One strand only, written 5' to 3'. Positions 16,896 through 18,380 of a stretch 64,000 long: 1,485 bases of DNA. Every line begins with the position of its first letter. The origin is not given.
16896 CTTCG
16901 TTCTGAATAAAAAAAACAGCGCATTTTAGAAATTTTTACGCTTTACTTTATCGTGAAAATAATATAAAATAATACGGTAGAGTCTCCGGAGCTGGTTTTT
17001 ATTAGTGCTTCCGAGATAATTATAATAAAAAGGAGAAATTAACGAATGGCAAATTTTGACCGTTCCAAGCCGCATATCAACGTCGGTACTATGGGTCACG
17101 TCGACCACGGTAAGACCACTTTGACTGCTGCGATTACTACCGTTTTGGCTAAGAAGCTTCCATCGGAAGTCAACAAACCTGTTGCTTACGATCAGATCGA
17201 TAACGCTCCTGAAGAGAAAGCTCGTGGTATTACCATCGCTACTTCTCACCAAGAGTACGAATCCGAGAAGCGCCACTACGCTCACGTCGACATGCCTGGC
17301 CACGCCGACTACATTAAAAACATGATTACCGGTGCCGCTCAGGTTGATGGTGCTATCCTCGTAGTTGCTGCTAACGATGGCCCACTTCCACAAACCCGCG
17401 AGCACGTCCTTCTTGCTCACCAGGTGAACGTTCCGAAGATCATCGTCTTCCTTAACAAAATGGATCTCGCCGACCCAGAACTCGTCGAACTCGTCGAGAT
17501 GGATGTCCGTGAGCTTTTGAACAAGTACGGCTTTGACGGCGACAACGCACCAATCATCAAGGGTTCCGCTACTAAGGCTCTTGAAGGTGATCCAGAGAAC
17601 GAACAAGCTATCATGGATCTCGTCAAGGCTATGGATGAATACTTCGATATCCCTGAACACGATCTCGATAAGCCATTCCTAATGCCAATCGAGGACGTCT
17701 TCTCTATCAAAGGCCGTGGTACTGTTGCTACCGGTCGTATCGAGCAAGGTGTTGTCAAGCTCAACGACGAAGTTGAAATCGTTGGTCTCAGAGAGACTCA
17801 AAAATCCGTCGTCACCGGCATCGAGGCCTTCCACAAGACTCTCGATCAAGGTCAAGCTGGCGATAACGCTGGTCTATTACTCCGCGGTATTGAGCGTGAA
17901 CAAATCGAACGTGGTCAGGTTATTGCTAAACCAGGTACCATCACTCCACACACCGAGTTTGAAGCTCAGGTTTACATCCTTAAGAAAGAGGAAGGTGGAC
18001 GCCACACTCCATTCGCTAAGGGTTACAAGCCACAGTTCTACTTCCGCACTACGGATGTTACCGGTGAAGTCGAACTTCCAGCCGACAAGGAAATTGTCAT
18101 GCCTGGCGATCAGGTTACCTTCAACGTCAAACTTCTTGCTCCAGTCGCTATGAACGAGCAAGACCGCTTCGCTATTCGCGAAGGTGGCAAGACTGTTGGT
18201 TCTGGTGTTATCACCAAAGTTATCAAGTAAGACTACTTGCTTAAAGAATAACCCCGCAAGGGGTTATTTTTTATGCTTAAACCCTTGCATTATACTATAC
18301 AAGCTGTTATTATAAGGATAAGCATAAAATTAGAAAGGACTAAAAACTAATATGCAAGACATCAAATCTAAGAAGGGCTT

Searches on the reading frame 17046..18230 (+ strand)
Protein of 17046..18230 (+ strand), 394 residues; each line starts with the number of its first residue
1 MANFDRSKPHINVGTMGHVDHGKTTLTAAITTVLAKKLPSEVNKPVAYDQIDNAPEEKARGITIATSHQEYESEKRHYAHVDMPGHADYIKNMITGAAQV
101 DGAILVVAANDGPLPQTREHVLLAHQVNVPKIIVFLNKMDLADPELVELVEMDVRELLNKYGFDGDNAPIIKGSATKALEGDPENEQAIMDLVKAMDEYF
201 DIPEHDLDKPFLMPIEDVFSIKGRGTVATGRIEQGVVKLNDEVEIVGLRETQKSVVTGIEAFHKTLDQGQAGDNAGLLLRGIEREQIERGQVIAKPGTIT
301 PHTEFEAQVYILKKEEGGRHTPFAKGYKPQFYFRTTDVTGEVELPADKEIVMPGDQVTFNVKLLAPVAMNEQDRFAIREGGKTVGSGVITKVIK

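Call 59: search_protein_families(library=pfam, proteins=[window:17046-18230:+], max_evalue=0.00001)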
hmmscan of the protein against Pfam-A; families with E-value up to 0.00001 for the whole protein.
window:17046-18230:+ (394 aa): 3 families
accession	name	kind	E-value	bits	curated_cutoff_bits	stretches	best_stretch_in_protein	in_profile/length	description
PF00009.33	GTP_EFTU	-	3.5e-60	203.3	26.5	1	8-200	1-186/188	Elongation factor Tu GTP binding domain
PF03143.23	GTP_EFTU_D3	-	4.6e-38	130.2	27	1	298-392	1-105/106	Elongation factor Tu C-terminal domain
PF03144.31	GTP_EFTU_D2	-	4.2e-22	78.8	30.3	1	225-294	1-73/73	Elongation factor Tu domain 2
